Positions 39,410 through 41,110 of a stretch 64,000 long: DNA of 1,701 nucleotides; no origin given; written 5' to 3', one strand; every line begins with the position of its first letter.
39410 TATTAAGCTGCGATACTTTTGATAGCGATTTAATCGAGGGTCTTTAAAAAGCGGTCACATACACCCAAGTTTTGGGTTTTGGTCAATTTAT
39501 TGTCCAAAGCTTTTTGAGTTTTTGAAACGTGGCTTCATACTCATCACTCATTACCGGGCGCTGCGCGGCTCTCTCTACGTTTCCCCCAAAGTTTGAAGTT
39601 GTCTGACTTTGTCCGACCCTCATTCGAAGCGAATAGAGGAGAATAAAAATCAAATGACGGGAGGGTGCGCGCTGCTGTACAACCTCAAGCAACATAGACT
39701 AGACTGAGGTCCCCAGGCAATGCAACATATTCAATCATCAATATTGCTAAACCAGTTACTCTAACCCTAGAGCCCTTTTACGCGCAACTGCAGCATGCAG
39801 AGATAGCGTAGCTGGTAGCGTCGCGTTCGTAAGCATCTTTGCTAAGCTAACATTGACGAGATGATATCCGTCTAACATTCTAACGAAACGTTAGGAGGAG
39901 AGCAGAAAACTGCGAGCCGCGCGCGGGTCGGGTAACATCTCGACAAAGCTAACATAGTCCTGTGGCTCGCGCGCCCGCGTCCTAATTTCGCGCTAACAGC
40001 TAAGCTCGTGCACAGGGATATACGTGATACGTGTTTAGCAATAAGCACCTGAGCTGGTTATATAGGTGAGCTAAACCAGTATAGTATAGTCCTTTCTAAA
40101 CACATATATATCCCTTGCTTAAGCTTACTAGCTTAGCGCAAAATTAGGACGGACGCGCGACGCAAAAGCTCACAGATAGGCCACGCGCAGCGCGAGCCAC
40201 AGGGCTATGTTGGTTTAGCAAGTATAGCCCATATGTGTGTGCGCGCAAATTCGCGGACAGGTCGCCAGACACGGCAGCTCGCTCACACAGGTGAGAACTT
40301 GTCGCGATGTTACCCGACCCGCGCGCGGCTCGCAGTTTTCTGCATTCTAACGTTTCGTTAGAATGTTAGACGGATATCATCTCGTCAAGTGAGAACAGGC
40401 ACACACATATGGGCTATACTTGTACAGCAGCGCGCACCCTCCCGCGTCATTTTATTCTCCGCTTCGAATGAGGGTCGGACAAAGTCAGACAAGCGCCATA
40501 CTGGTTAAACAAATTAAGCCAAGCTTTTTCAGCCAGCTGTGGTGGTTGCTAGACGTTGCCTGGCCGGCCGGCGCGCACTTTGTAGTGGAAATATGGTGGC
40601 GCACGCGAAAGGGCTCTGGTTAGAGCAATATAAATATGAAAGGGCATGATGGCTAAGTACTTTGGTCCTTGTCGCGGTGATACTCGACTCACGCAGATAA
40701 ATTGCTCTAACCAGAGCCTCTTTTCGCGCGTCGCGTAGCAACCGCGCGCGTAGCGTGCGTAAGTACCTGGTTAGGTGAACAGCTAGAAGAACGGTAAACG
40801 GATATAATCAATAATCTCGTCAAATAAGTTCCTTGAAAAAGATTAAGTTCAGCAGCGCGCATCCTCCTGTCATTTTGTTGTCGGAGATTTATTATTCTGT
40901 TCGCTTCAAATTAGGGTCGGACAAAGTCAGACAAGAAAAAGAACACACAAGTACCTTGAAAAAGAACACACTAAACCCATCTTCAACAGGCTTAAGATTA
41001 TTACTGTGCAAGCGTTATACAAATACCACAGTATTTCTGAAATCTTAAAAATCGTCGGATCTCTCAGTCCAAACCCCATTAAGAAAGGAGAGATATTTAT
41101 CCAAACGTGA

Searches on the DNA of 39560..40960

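Call 48: search_rna_families(source=window, start=39560, end=40960, threshold=evalue, max_evalue=10)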
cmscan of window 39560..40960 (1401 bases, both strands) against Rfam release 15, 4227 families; matches with E-value up to 10: 1.
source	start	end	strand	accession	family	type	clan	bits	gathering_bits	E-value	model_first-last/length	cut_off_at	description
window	39966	40161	-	RF04209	MIR7533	Gene; miRNA;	-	27.9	230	0.0032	1-249/249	no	MIR7533 microRNA precursor family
